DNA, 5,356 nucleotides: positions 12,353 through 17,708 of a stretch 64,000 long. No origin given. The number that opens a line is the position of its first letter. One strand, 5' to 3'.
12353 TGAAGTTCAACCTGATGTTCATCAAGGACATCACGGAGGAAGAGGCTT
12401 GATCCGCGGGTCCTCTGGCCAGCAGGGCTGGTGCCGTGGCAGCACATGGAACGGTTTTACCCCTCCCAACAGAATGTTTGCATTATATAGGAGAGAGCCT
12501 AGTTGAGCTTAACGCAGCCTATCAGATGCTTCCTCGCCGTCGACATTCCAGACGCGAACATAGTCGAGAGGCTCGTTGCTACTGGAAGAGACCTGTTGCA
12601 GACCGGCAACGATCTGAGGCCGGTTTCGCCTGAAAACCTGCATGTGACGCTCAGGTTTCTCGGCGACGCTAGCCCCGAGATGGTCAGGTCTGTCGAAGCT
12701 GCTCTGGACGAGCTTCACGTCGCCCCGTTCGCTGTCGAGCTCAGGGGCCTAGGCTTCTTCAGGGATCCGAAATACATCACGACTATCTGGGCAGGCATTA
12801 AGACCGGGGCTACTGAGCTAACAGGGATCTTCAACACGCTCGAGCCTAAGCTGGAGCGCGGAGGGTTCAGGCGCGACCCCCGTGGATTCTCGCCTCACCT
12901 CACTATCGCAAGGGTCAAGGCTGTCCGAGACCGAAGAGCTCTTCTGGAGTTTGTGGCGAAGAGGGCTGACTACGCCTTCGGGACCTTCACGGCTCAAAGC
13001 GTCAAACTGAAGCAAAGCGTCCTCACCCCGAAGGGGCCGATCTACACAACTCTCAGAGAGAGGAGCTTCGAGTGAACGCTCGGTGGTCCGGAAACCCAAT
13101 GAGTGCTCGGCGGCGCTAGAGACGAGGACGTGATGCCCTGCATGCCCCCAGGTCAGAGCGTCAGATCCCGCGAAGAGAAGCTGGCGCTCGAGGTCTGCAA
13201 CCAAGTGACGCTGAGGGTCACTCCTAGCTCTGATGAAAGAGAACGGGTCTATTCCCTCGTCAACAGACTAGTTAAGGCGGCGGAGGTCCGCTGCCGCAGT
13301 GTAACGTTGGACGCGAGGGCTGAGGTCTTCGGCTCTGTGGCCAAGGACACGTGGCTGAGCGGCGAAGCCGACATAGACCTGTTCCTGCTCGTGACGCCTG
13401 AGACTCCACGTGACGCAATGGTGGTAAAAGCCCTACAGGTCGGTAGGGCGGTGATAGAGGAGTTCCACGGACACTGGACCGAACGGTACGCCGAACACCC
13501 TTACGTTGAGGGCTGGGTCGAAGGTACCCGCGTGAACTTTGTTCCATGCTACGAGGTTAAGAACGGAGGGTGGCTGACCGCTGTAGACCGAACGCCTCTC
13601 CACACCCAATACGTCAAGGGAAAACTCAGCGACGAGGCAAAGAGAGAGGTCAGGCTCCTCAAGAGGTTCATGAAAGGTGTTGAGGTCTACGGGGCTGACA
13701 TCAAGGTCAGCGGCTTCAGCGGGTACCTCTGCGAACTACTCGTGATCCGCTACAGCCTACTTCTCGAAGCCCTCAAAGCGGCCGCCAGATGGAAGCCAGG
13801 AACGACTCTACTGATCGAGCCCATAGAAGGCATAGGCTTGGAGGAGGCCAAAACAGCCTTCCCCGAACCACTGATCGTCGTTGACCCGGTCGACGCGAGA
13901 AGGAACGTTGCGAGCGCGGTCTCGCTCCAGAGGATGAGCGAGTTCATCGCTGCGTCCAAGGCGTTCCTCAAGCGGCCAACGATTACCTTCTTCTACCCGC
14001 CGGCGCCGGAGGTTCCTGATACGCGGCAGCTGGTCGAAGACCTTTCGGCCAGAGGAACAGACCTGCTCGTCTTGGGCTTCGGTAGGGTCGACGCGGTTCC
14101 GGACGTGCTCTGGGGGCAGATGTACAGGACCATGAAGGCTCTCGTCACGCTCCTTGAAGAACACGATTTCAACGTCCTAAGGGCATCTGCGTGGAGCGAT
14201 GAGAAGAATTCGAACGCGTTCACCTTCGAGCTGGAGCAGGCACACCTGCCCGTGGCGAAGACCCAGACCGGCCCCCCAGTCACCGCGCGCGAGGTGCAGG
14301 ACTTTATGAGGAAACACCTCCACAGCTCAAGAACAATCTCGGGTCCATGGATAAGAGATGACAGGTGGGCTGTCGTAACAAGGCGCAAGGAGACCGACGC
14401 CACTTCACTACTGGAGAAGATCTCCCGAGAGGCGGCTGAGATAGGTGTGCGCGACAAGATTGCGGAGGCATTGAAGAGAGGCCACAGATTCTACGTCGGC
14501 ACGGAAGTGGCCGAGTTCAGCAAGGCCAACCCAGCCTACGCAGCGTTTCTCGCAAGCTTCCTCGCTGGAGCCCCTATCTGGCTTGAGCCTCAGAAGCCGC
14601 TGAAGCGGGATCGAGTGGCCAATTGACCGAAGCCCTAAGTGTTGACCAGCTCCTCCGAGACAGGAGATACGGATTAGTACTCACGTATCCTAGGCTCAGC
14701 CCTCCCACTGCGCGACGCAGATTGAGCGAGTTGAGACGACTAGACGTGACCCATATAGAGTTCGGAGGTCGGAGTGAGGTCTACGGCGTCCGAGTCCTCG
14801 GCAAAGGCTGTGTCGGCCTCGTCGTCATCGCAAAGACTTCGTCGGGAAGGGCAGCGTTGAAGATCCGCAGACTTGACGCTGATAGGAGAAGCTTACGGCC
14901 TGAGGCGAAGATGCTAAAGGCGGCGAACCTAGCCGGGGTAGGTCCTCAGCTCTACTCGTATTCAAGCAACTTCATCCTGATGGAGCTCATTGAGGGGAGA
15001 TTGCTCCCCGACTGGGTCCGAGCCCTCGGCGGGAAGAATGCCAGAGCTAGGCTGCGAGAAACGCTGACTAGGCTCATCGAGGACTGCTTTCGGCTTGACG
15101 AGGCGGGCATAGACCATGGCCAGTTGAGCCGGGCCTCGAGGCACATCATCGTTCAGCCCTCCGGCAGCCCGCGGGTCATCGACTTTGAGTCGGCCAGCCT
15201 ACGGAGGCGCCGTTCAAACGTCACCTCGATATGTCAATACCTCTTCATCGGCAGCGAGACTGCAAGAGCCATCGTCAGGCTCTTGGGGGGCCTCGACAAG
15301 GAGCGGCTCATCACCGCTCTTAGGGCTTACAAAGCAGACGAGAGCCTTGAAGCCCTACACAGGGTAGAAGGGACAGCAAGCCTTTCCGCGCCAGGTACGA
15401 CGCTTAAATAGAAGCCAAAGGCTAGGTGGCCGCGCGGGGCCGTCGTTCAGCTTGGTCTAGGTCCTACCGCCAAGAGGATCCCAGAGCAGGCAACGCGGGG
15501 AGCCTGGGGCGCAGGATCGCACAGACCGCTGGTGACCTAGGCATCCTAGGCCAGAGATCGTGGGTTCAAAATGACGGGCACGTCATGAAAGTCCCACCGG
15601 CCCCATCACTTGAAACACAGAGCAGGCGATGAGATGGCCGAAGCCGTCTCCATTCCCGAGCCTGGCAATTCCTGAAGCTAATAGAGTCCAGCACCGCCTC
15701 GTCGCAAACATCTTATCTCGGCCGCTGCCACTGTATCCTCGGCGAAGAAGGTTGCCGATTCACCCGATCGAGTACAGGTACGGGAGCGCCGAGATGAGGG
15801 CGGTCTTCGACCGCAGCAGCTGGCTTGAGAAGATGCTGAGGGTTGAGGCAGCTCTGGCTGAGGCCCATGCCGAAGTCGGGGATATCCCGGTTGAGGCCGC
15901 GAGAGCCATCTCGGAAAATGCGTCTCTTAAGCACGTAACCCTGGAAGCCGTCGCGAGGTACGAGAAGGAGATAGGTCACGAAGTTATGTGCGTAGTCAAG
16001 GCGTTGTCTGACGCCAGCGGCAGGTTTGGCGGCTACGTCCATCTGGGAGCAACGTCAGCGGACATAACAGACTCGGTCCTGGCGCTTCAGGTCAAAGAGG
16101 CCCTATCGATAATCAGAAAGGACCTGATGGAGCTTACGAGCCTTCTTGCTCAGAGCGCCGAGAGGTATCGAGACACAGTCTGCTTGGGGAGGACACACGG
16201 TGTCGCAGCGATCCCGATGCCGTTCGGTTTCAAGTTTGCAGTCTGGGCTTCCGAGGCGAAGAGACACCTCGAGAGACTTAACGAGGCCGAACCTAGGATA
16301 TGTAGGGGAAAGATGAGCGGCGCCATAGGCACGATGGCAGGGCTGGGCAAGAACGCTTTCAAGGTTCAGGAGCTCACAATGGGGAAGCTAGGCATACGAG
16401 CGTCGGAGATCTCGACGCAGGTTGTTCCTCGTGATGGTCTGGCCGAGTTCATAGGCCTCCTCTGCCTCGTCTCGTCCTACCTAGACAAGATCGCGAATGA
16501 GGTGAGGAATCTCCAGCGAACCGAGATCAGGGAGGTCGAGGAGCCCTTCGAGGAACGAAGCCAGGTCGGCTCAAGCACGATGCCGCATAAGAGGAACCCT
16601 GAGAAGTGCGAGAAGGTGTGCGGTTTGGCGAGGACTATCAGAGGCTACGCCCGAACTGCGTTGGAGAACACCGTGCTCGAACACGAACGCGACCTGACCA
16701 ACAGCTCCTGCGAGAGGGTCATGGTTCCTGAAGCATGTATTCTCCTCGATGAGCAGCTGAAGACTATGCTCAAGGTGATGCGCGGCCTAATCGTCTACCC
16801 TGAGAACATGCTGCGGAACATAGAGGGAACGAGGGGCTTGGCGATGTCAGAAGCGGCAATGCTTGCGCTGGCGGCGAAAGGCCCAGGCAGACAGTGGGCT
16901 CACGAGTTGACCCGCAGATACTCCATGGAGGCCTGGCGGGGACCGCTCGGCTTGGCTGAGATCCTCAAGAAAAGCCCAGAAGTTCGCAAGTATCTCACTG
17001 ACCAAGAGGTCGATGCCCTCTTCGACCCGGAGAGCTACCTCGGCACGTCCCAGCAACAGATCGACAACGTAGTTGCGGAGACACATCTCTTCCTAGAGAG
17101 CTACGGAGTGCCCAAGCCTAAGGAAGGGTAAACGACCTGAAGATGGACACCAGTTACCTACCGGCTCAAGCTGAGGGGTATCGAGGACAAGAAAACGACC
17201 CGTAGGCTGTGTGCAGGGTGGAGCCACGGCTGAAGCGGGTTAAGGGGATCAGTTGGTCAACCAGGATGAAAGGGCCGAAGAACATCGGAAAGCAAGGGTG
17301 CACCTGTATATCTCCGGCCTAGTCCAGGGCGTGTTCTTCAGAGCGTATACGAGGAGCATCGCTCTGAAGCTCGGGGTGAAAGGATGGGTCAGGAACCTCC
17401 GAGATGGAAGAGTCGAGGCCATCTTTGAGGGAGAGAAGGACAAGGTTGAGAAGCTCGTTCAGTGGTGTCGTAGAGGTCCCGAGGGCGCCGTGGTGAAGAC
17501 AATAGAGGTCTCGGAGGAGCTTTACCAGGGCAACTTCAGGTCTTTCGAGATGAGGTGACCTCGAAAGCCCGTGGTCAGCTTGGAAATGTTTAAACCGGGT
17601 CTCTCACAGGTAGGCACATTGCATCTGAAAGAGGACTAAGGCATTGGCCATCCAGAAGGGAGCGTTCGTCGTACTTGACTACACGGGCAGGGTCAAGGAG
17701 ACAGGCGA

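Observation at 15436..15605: tRNA-Pro(GGG) gene carrying five introns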

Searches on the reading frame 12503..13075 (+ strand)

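Call 33: search_protein_families(library=pfam, proteins=[window:12503-13075:+], max_evalue=0.001)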
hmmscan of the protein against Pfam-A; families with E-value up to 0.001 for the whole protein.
window:12503-13075:+ (190 aa): 3 families
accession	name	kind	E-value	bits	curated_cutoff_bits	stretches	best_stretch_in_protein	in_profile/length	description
PF02834.22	LigT_PEase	-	9.7e-27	93.4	23.3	2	17-96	4-87/87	LigT like Phosphoesterase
PF10469.15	AKAP7_NLS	-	6.1e-12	46.3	24.4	1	10-183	4-202/208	AKAP7 2'5' RNA ligase-like domain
PF13563.12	2_5_RNA_ligase2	-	2.7e-11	44.2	27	1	41-156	21-133/152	2'-5' RNA ligase superfamily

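Call 35: search_protein_families(library=ncbifam, proteins=[window:12503-13075:+], max_evalue=0.01)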
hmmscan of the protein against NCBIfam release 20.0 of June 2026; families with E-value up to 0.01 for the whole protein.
window:12503-13075:+ (190 aa): 2 families
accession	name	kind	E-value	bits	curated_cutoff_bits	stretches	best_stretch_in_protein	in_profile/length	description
TIGR02258.1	2_5_ligase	equivalog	5.4e-43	147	65.7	1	7-186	1-177/180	RNA 2',3'-cyclic phosphodiesterase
NF011704.0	PRK15124.1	equivalog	3.5e-14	53.2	184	1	4-138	2-131/176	RNA 2',3'-cyclic phosphodiesterase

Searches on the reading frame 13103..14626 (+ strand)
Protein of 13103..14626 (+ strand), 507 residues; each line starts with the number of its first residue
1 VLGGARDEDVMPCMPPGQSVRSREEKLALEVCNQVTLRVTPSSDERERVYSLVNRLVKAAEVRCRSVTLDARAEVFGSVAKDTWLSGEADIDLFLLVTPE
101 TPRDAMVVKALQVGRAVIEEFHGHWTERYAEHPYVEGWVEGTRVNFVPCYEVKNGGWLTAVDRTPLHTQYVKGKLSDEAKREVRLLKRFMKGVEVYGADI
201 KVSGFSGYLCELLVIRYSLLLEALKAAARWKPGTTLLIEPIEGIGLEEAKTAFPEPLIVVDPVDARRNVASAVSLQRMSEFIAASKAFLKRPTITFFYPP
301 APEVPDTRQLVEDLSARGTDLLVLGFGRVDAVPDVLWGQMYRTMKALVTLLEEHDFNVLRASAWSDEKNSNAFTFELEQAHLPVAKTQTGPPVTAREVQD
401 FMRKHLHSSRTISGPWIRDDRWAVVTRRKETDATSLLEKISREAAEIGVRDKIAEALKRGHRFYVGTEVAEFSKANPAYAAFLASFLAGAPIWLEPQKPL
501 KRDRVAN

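Call 33: search_protein_families(library=pfam, proteins=[window:13103-14626:+], max_evalue=0.001)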
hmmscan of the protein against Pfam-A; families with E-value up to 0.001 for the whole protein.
window:13103-14626:+ (507 aa): 3 families
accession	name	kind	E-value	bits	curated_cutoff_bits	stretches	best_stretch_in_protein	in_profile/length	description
PF09249.16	tRNA_NucTransf2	-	1e-39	135.7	27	1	182-297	2-112/113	tRNA nucleotidyltransferase, second domain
PF21133.2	CAA_C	-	6.8e-26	91.1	22.2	1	317-464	1-142/144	CCA-adding enzyme, C-terminal domain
PF01909.29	NTP_transf_2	-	2.6e-09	37.8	21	1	61-154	6-79/93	Nucleotidyltransferase domain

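Call 35: search_protein_families(library=ncbifam, proteins=[window:13103-14626:+], max_evalue=0.01)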
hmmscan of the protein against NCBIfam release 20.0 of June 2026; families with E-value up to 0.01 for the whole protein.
window:13103-14626:+ (507 aa): 2 families
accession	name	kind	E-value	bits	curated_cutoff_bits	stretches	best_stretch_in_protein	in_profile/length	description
TIGR03671.1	cca_archaeal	equivalog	2.6e-132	441.5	281.3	1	32-443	2-402/410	CCA tRNA nucleotidyltransferase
NF041116.1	CBASS_cyclase_a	equivalog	0.0011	18.1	200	0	33-125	10-104/317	CBASS oligonucleotide cyclase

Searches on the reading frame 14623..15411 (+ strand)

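Call 33: search_protein_families(library=pfam, proteins=[window:14623-15411:+], max_evalue=0.001)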
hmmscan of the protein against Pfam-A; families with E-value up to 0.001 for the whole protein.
window:14623-15411:+ (262 aa): 0 families

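Call 35: search_protein_families(library=ncbifam, proteins=[window:14623-15411:+], max_evalue=0.01)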
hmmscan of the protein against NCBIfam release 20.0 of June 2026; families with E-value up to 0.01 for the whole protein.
window:14623-15411:+ (262 aa): 6 families
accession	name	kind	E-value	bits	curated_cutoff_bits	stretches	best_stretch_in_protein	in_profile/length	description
NF011463.0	PRK14879.1-4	equivalog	1.5e-07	31.1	188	1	33-198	11-167/237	Kae1-associated kinase Bud32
NF038150.1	lanthi_synth_IV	equivalog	1.8e-06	26.6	650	1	85-199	232-352/851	class IV lanthionine synthetase LanL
NF058632.1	SerThrKinPrkT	equivalog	0.00012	21.2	280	1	56-188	26-162/322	serine/threonine protein kinase PrkT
NF011464.0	PRK14879.1-7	equivalog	0.00035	20.4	246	1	80-191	40-149/221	Kae1-associated kinase Bud32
NF011460.0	PRK14879.1-1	equivalog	0.00062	19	199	1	42-188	13-154/232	Kae1-associated kinase Bud32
NF006620.0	PRK09188.1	equivalog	0.00091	18.3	490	1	91-206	68-174/365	serine/threonine protein kinase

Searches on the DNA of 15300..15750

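Call 5: search_rna_families(source=window, start=15300, end=15750, threshold=evalue, max_evalue=10, show_alignments=3)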
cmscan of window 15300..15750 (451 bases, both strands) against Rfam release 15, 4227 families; matches with E-value up to 10: 3.
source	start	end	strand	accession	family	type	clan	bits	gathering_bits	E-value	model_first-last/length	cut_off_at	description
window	15393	15417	+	RF01072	TMV_UPD-PK3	Cis-reg;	-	11.5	34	3.9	1-31/31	no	Pseudoknot of upstream pseudoknot domain (UPD) of the 3'UTR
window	15300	15318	-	RF01310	sR7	Gene; snRNA; snoRNA; CD-box;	-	11.5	37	4.3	1-19/57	3'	Small nucleolar RNA sR7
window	15300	15318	-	RF01136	sR28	Gene; snRNA; snoRNA; CD-box;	-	10.2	39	4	1-19/55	3'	Small nucleolar RNA sR28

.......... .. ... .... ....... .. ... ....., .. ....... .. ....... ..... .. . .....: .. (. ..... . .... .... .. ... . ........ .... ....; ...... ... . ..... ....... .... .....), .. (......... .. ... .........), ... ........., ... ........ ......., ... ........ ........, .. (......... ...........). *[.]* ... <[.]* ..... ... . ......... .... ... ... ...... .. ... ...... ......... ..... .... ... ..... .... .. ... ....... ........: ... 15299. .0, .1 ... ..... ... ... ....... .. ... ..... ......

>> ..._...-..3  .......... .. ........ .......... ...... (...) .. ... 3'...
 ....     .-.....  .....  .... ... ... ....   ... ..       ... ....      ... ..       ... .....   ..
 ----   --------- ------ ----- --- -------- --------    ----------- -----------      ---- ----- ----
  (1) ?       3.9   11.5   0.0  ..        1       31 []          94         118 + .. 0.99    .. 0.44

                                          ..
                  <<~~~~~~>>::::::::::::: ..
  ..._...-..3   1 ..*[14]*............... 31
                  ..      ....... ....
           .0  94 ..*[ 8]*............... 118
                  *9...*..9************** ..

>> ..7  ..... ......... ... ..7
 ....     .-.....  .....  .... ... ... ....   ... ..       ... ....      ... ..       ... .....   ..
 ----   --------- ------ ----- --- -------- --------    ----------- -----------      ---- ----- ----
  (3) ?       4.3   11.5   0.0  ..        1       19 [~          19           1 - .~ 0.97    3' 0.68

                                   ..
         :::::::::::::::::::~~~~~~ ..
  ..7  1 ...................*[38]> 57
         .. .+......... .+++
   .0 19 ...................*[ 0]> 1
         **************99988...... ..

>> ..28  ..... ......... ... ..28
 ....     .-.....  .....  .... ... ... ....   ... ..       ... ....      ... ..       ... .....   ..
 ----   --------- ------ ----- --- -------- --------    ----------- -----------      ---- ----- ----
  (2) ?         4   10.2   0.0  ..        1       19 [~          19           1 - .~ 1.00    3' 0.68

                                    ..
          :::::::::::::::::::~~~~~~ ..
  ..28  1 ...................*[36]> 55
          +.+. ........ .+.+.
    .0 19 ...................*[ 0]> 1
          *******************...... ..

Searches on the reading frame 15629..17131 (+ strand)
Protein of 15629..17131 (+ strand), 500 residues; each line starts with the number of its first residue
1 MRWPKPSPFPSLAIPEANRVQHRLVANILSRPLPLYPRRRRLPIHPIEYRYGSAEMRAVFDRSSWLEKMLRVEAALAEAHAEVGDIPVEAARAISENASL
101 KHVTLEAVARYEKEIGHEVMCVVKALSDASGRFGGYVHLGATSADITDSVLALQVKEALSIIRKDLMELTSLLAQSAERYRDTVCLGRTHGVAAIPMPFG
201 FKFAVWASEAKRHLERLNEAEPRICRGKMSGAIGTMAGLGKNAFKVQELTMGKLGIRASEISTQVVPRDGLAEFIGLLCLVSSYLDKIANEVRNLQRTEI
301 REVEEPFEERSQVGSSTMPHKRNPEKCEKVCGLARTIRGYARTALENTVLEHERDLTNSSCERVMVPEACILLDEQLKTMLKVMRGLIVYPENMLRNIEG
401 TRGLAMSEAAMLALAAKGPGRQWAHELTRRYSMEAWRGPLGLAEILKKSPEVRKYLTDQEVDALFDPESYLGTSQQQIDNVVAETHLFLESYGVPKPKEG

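Call 33: search_protein_families(library=pfam, proteins=[window:15629-17131:+], max_evalue=0.001)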
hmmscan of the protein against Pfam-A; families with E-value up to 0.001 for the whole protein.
window:15629-17131:+ (500 aa): 2 families
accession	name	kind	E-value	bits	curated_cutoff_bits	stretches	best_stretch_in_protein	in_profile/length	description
PF00206.25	Lyase_1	-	1.4e-48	166.3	27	1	55-339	9-312/312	Lyase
PF10397.14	ADSL_C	-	4.3e-22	78.7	32.7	1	403-481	1-79/79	Adenylosuccinate lyase C-terminus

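Call 50: find_related_loci(query=window:15629-17131:+, collection=genome_contigs, flank=3000)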
Query window:15629-17131:+ (500 aa) in genome_contigs; peptide patterns used: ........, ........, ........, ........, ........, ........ (x = any residue, [..] = any of these).
511 stretches matched a pattern; 336 encode a relative of the query (tblastn E <= 1e-3); the best 80 are kept; 80 distinct loci.
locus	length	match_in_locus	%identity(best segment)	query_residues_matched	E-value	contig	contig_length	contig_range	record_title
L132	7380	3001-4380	86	37-496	0e+0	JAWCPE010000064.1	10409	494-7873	MAG: Candidatus Bathyarchaeia archaeon isolate JZ-2_201808_bins_182 JZ-2_201808_bins_182_scaffold_64, whole genome shotg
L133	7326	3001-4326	70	42-483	0e+0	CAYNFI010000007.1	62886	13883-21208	MAG TPA_asm: uncultured Candidatus Bathyarchaeia archaeon isolate binchicken_co318_43 genome assembly, contig: NODE_96_l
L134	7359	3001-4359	67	42-494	0e+0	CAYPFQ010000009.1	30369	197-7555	MAG TPA_asm: uncultured Candidatus Bathyarchaeia archaeon isolate binchicken_co124_364 genome assembly, contig: NODE_527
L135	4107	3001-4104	71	42-409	2e-175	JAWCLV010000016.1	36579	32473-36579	MAG: Candidatus Bathyarchaeia archaeon isolate JZ-2_201705_bins_236 JZ-2_201705_bins_236_scaffold_16, whole genome shotg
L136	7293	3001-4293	59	42-472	3e-147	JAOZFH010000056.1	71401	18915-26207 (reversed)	MAG: Thermoproteota archaeon isolate Aegir_M25_B147 k127_839549, whole genome shotgun sequence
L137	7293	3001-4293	59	42-472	3e-146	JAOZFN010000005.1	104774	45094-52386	MAG: Thermoproteota archaeon isolate INS_M12_B43 4-CGB7-1_contig_169, whole genome shotgun sequence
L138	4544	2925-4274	53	42-491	1e-148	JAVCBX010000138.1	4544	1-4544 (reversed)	MAG: Thermoproteota archaeon isolate Kor4 Kor4_contig_124_5665_length_4544_readcount_86383, whole genome shotgun sequenc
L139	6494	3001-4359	53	42-494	4e-143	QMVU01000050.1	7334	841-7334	MAG: Thermoproteota archaeon isolate B8_G17 B8_Guay17_scaffold_03785, whole genome shotgun sequence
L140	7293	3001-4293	58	42-472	3e-138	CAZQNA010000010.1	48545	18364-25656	MAG TPA_asm: uncultured Nitrososphaerota archaeon isolate SRP338002_co1_39 genome assembly, contig: NODE_653_length_4854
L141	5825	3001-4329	51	42-489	2e-135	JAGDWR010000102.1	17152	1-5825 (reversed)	MAG: Candidatus Methanodesulfokora sp. isolate KUA_Bin04 NODE_622_length_17152_cov_38.299760, whole genome shotgun seque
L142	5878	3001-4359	50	42-495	5e-134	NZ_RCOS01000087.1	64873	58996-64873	Candidatus Methanodesulfokora washburnensis strain MDKW Ga0080004_1124647, whole genome shotgun sequence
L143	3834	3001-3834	68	41-318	9e-122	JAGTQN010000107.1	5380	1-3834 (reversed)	MAG: Candidatus Bathyarchaeota archaeon isolate QZM_A2_bin_28 QZM_A2_bin_28_scaffold_9456_curated, whole genome shotgun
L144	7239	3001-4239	45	50-470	3e-113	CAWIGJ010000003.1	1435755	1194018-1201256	MAG: uncultured Chloroflexia bacterium isolate MFD03726.bin.1.243 genome assembly, contig: contig_31232, whole genome sh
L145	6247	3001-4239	46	50-470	6e-113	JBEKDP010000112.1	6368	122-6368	MAG: Dehalococcoidia bacterium isolate SPRUCE 186 SPRUCE_186_112, whole genome shotgun sequence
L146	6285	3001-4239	45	50-470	1e-112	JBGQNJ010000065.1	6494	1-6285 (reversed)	MAG: Dehalococcoidia bacterium isolate OBJ2_061818_130_50 k141_224816_length_6494_cov_6.9906, whole genome shotgun seque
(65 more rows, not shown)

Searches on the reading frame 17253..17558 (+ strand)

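Call 33: search_protein_families(library=pfam, proteins=[window:17253-17558:+], max_evalue=0.001)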
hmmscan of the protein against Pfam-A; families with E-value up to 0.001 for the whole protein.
window:17253-17558:+ (101 aa): 1 family
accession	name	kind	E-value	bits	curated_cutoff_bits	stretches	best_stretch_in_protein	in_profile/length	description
PF00708.24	Acylphosphatase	-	4.6e-27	94.6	22.5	1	16-100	1-85/85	Acylphosphatase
